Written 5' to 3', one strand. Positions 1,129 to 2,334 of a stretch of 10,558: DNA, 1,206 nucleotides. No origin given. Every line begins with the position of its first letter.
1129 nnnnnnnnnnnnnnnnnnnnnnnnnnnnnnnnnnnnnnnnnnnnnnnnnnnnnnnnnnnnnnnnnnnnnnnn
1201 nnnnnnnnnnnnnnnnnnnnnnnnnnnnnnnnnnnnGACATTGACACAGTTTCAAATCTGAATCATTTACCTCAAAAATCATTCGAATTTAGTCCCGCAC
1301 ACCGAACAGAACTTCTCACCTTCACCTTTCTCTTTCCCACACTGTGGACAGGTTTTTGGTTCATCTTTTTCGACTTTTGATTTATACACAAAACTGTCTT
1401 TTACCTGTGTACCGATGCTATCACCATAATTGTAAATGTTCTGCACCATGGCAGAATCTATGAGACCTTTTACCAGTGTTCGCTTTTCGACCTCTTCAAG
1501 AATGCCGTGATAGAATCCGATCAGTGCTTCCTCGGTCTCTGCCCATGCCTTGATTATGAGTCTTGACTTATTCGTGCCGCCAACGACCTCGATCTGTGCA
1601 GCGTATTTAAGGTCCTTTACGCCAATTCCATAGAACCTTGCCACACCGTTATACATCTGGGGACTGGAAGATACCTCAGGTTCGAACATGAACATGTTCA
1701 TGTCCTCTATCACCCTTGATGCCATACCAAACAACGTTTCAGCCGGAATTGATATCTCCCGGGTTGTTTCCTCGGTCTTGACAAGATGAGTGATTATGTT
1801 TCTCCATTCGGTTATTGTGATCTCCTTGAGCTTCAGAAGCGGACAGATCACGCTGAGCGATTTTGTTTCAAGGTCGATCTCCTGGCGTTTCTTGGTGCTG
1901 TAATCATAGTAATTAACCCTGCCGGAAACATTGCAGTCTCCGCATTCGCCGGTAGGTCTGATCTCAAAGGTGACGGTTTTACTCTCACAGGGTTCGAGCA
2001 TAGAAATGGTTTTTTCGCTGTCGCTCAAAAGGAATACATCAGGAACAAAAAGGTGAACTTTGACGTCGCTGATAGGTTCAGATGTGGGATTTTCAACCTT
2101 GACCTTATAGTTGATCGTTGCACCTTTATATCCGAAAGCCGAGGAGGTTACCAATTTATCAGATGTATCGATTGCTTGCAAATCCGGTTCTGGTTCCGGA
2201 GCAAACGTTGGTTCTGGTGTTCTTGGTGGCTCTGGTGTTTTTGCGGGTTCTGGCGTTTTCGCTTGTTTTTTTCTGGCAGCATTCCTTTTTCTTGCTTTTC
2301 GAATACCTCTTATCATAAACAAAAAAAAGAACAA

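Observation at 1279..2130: The cytoplasmic module of the PEGA membrane protein is paralogous to the C-terminal ~320 aa of the PH-domain protein at 7321..8289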

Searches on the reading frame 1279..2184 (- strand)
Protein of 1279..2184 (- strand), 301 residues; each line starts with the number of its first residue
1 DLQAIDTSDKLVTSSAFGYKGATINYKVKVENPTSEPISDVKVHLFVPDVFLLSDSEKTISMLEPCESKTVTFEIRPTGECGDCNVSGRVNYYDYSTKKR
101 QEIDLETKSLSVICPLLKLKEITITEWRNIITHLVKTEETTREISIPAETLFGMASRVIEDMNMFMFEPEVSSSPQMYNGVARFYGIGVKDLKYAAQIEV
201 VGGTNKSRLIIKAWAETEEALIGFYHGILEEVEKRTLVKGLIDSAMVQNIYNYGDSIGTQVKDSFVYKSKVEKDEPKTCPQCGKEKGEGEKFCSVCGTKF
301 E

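Call 13: find_homologous_proteins(query=window:1279-2184:-, max_evalue=0.001)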
Query window:1279-2184:- (301 aa): 86 proteins with E <= 0.001 among 660 candidates.
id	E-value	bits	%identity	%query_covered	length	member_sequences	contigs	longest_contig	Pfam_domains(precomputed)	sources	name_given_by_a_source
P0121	2.0e-185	633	94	100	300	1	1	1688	-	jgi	jgi:hypothetical protein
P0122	2.5e-164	564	82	100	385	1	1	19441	-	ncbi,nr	ncbi:MAG TPA: hypothetical protein C5S51_10620 [Methanosarcinaceae archaeon]|nr:hypothetical protein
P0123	7.4e-163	559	84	97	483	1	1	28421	PF08308.18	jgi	-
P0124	2.0e-157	541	82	98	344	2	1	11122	-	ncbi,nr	ncbi:MAG: hypothetical protein P1P69_04865 [Methanosarcinaceae archaeon]|nr:hypothetical protein [Me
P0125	2.5e-152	524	78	96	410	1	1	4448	PF13240.12,PF08309.18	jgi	-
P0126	2.8e-151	521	76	100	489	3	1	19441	-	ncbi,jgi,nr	ncbi:MAG TPA: hypothetical protein C5S51_10650 [Methanosarcinaceae archaeon]|nr:hypothetical protein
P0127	5.8e-123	428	63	95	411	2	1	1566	-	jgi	-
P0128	3.7e-122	425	65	97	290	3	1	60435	-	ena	-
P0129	9.2e-122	424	64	94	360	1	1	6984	PF13240.12,PF12773.14,PF24460.2,PF13248.12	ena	-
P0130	2.9e-117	409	61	95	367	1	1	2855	-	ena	-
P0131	8.6e-117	408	60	97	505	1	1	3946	PF07752.17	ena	-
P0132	1.1e-116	407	61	95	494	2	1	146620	-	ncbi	-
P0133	1.5e-116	407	61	95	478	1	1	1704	-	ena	-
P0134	4.5e-116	405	60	99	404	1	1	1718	-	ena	-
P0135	1.1e-115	404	74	80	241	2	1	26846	PF13240.12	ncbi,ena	-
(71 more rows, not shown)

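Call 28: predict_structure(alignment_id=A1)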
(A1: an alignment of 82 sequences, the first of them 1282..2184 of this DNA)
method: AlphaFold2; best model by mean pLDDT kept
length: 301 residues; sequences in the alignment: 82
mean_pLDDT: 83.7   pTM: 0.70
mean pLDDT of the five models: 83.7, 83.4, 82.8, 82.2, 80.1
residues with pLDDT >= 90: 169; 70-90: 84; 50-70: 15; < 50: 33
segments of 3 or more residues with pLDDT < 50: 1-6, 248-274
pLDDT, mean of each block of 10 residues (from residue 1): 52 91 91 95 92 91 96 87 91 95 94 89 97 92 91 96 97 94 96 97 93 93 90 77 56 33 25 58 80 84 69
secondary structure, 60 per line:
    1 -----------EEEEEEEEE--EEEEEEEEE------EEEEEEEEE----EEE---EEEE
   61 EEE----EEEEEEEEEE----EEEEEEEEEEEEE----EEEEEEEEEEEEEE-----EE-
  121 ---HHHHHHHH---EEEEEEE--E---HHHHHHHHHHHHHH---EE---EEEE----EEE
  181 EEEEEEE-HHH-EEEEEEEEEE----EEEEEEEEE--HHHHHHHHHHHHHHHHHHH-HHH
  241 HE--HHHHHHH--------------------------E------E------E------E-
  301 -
elements in order: E12-20 E23-31 E38-46 E51-53 E57-63 E68-77 E82-94 E99-112 H124-131 E135-141 H148-161 E170-173 E178-187 E193-202 E207-215 H218-236 H238-241 H245-251

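Call 42: search_protein_families(library=pfam, alignment_id=A1, max_evalue=1)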
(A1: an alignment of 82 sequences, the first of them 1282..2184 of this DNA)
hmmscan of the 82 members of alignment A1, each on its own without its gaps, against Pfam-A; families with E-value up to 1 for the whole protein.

A. member 1, window:1282-2184:- (301 aa): 12 families
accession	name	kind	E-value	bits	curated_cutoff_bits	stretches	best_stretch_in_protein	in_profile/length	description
PF13240.11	Zn_Ribbon_1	-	7.7e-05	22.8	25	1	279-299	2-22/23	zinc-ribbon domain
PF12773.13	DZR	-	0.0012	19.4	27.3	1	279-297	1-19/45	Double zinc ribbon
PF10633.15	NPCBM_assoc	-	0.0039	17.8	24.4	1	21-78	4-61/78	NPCBM-associated, NEW3 domain of alpha-galactosidase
PF13248.11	Zn_ribbon_3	-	0.0054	16.6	27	1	277-300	3-26/26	zinc-ribbon domain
PF24460.1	DUF7575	-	0.0058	16.4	28.5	1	275-301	2-28/28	Domain of unknown function (DUF7575)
PF07705.17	CARDB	-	0.015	16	22.7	1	18-83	15-76/101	CARDB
PF00927.28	Transglut_C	-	0.019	15.6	26.6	1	24-78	17-77/106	Transglutaminase family, C-terminal ig like domain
PF18912.6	DZR_2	-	0.031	14.6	27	1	276-299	7-30/56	Double zinc ribbon domain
PF17032.10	Zn_ribbon_15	-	0.076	14.3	28.9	1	269-297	45-73/73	zinc-ribbon family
PF14728.12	PTHB1_GAE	-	0.11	13.5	27.4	1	26-81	6-61/88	PTHB1 GAE domain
PF09332.17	Mcm10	-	0.29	11.5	26.8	1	66-86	1-21/56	Mcm10, C-terminal zinc binding motif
PF09297.16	Zn_ribbon_NUD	-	0.43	10.8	24.8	0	291-299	4-12/32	NADH pyrophosphatase zinc ribbon domain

B. families by the number of members that match (of 82 scanned): 141 families (the first 25 are shown)
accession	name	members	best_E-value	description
PF13240.11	Zn_Ribbon_1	63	3.3e-08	zinc-ribbon domain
PF12773.13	DZR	63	1.1e-05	Double zinc ribbon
PF17032.10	Zn_ribbon_15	58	8.7e-06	zinc-ribbon family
PF24460.1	DUF7575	54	1.6e-06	Domain of unknown function (DUF7575)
PF13248.11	Zn_ribbon_3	53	4.2e-07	zinc-ribbon domain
PF10633.15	NPCBM_assoc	47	0.00086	NPCBM-associated, NEW3 domain of alpha-galactosidase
PF18912.6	DZR_2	41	0.0025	Double zinc ribbon domain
PF07705.17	CARDB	35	0.00038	CARDB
PF24463.1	DUF7577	23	0.0002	Domain of unknown function (DUF7577)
PF08271.17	Zn_Ribbon_TF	23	0.0074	TFIIB zinc-binding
PF00927.28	Transglut_C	21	0.0015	Transglutaminase family, C-terminal ig like domain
PF02883.26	Alpha_adaptinC2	21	0.0039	Adaptin C-terminal domain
PF10571.15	UPF0547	15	0.00017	Uncharacterised protein family UPF0547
PF19108.5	DUF5795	15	0.00085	Family of unknown function (DUF5795)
PF14803.11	Zn_ribbon_Nudix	15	0.2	Nudix N-terminal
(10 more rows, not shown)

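Call 55: fold_search(model_id=the predicted structure, library=pdb)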
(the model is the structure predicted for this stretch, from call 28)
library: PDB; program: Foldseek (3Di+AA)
matches with E <= 10: 1704; with E <= 0.001: 59
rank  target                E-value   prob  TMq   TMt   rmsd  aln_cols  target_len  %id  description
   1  9qpq_H                2.4e-11  1.00  0.33  0.40  12.4       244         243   14  The structure of the COPI leaf bound to GOLPH3 (released 2025-10-22)
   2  1pzd                  2.5e-10  1.00  0.31  0.33  15.0       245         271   10  Structural Identification of a conserved appendage domain in the carboxyl-terminus of the COPI gamma-subunit. (released 2003-10-14)
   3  5a1u_E                2.6e-09  1.00  0.29  0.13  14.6       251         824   13  The structure of the COPI coat triad (released 2015-07-08)
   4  1r4x                  6.6e-09  1.00  0.30  0.32  15.1       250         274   12  Crystal Structure Analys of the Gamma-COPI Appendage domain (released 2003-10-28)
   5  1e42_A                3.1e-08  1.00  0.33  0.41  12.8       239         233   11  Beta2-adaptin appendage domain, from clathrin adaptor AP2 (released 2000-08-21)
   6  1w80_A                4.5e-08  1.00  0.26  0.30  14.1       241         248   12  Crystal structure of the alpha-adaptin appendage domain, from the AP2 adaptor complex, bound to 2 peptides from Synapt (released 2004-10-27)
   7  2vj0_A                4.8e-08  1.00  0.27  0.32  14.2       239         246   12  Crystal structure of the alpha-adaptin appendage domain, from the AP2 adaptor complex, in complex with an FXDNF peptid (released 2007-12-25)
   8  2iv9_A                1.4e-07  1.00  0.32  0.39  12.8       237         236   11  B2-appendage from AP2 in complex with Eps15 peptide (released 2007-03-13)
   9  3hs8_A                3.1e-07  1.00  0.27  0.33  14.5       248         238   12  Intersectin 1-peptide-AP2 alpha ear complex (released 2010-02-23)
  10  9pue_A                4.7e-07  1.00  0.28  0.34  14.4       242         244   12  Structure of Alpha Appendage of AP2 bound to the FxDxF motif derived of CCDC32 (released 2026-04-08)
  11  5a1u_G                4.7e-07  1.00  0.25  0.11  13.8       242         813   14  The structure of the COPI coat triad (released 2015-07-08)
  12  9ppp_A                4.7e-07  1.00  0.25  0.31  14.4       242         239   11  Structure of Alpha Appendage of AP2 bound to the extended FxDxF motif derived of CCDC32 (released 2026-04-08)
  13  7ohi_A                5.0e-07  1.00  0.25  0.29  14.2       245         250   11  FCHO1-peptide-AP2 alpha ear complex (released 2022-06-01)
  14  1b9k                  6.1e-07  1.00  0.27  0.34  14.3       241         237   11  ALPHA-ADAPTIN APPENDAGE DOMAIN, FROM CLATHRIN ADAPTOR AP2 (released 1999-07-06)
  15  1qtp                  3.3e-06  1.00  0.28  0.33  14.4       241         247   11  CRYSTAL STRUCTURE OF THE AP-2 CLATHRIN ADAPTOR ALPHA-APPENDAGE (released 1999-07-12)
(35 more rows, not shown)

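Call 64: search_protein_representatives(alignment_id=A1)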
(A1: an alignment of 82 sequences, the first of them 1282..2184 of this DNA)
Query: 82 sequences, 450 profile positions. Proteins with E-value up to 0.001 (for the whole library): 726; up to 1e-10: 277; up to 1e-30: 132. The best 150 are listed.
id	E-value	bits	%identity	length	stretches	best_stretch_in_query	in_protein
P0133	5.5e-176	602.6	-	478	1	65-435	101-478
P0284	3.3e-175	600.0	-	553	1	13-435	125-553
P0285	3.5e-173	593.4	-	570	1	32-435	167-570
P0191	6.8e-173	592.4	-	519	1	5-436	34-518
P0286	2.6e-171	587.2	-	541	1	41-435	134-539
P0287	4.3e-171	586.5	-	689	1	122-435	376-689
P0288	5.1e-171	586.2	-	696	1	124-435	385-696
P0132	5.9e-171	586.0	-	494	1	122-436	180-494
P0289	6.4e-171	585.9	-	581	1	83-438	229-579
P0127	1.9e-170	584.4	-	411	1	64-436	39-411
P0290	4.7e-170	583.1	-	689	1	76-435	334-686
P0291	1.7e-169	581.2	-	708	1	52-436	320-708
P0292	1.8e-169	581.2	-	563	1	48-435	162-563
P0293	1.0e-168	578.6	-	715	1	72-435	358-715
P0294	1.1e-168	578.6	-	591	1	127-435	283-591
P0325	7.0e-116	404.5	-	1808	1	122-407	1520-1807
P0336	4.7e-104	365.5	-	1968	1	137-409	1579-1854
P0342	6.7e-102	358.4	-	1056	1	137-426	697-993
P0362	4.4e-66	240.3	-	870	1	137-410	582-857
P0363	8.1e-66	239.5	-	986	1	133-411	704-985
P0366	6.6e-64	233.2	-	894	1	45-414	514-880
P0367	2.0e-62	228.3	-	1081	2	13-379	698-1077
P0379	3.3e-41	158.3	-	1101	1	94-385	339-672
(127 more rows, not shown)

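Call 65: search_protein_families(library=pfam, proteins=[P0325, P0336, P0342, P0379, P0367, P0363, P0366, P0362], max_evalue=0.00001)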
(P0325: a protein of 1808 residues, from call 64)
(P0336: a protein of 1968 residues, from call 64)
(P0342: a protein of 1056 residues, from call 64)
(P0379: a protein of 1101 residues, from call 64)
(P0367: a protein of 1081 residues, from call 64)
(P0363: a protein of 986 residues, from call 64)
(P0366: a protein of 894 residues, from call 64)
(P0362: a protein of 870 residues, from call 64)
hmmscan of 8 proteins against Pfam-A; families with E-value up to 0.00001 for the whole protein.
P0325 (1808 aa): 6 families
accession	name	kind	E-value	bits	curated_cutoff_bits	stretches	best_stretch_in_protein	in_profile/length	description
PF24681.1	Kelch_KLHDC2_KLHL20_DRC7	-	6.7e-44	150.3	50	3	764-970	5-221/221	KLHDC2/KLHL20/DRC7 Kelch-repeats domain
PF13385.13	Laminin_G_3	-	5.2e-19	69.3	27.6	1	525-611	61-148/151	Concanavalin A-like lectin/glucanases superfamily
PF13964.12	Kelch_6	-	5.5e-12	45.7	25.3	0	811-849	8-44/50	Kelch motif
PF01344.31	Kelch_1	-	9.9e-10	38.2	20.1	0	856-891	2-37/46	Kelch motif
PF24996.1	NANM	-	5.3e-06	26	45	0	767-827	63-128/350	N-acetylneuraminate epimerase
PF13418.12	Kelch_4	-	8.7e-06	26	21.6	0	855-896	1-44/49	Galactose oxidase, central domain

P0336 (1968 aa): 1 family
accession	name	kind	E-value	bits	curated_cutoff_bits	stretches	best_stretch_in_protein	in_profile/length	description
PF07705.17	CARDB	-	4.8e-08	33.6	22.7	0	1250-1340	3-89/101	CARDB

P0342 (1056 aa): 5 families
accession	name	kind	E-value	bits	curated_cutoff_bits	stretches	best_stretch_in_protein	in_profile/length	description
PF13620.12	CarboxypepD_reg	-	8.3e-30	103.4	32.3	2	32-113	2-81/82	Carboxypeptidase regulatory-like domain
PF13715.12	CarbopepD_reg_2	-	8.6e-13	48.6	32.2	0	33-111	2-74/88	CarboxypepD_reg-like domain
PF08308.17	PEGA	-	1.2e-06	28.7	20.8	0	168-192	32-56/71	PEGA domain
PF22352.2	K319L-like_PKD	-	1.3e-06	28.8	27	0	312-386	4-78/84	K319L-like, PKD domain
PF07495.19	Y_Y_Y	-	2.3e-06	27.8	26.6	0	364-392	34-61/65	Y_Y_Y domain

P0379 (1101 aa): 1 family
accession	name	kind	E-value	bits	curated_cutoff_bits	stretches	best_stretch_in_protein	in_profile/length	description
PF13240.11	Zn_Ribbon_1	-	5.6e-06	26.4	25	0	1077-1098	1-22/23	zinc-ribbon domain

P0367 (1081 aa): 40 families (the best 25 are shown)
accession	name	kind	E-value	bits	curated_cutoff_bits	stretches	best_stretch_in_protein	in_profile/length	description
PF00400.38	WD40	-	1.6e-85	278.3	27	7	244-278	4-38/39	WD domain, G-beta repeat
PF25174.1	Beta-prop_THOC3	-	2.6e-85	286.2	305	3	40-156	128-244/272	THOC3 beta-propeller domain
PF25173.1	Beta-prop_WDR3_1st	-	1.3e-75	253.6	154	3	109-237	55-183/184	WDR3 first beta-propeller domain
PF24814.1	WD40_Prp19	-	1.3e-70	238.1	320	2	34-272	42-281/281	Prp19 WD40 domain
PF24817.1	WD40_WDHD1_1st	-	6.4e-64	216.4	109.9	4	197-285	74-162/291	WDHD1 first WD40 domain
PF24807.1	WD40_CDC20-Fz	-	6e-59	200.2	200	3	159-320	127-292/292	CDC20/Fizzy WD40 domain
PF25175.1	Beta-prop_WDR5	-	2e-56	191.9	250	3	120-239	5-124/296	WDR5 beta-propeller domain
PF25172.1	Beta-prop_WDR3_2nd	-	2.7e-56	191.4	140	3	121-240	171-290/293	WDR3 second beta-propeller domain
PF23414.1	Beta-prop_EML_2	-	1.1e-46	159.8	90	3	207-320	37-151/266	Echinoderm microtubule-associated protein second beta-propeller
PF24105.1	Beta-prop_CAF1B_HIR1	-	4.3e-43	148.2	80.5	3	240-320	119-199/383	CAF1B/HIR1 beta-propeller domain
PF25168.1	Beta-prop_WDR36-Utp21_2nd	-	3.6e-39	135.4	84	0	202-237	233-268/335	WDR36/Utp21 second beta-propeller domain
PF24805.1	EIF3I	-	2.1e-34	119.5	200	3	121-225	6-109/324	EIF3I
PF25047.1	Beta-prop_TEP1_2nd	-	4e-34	118.4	89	1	75-174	82-184/255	TEP-1 second beta-propeller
PF25391.1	WD40_Gbeta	-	5.6e-34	118.1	150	3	120-236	138-253/340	G protein beta WD-40 repeat protein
PF24796.1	WDR55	-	2.7e-32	112.4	200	1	211-320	9-122/296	WDR55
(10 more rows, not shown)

P0363 (986 aa): 3 families
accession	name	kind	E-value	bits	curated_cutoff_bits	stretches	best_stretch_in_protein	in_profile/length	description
PF13229.12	Beta_helix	-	2.4e-26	92.7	25.9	2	43-202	9-149/158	Right handed beta helix region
PF07705.17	CARDB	-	2.1e-20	73.2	22.7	1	456-556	3-100/101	CARDB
PF05048.19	NosD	-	1.7e-10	41.1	23.6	1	142-266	32-153/212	Periplasmic copper-binding protein (NosD)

P0366 (894 aa): 3 families
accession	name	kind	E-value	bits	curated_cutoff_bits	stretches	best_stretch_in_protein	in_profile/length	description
PF13646.12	HEAT_2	-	2.5e-10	41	27.7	1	383-479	3-86/88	HEAT repeats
PF11865.14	mTOR_dom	-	1e-06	29.2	27.6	0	384-508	15-139/160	Serine/threonine-protein kinase mTOR domain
PF02985.28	HEAT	-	4.6e-06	26.8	23.5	0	424-449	4-29/31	HEAT repeat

P0362 (870 aa): 0 families
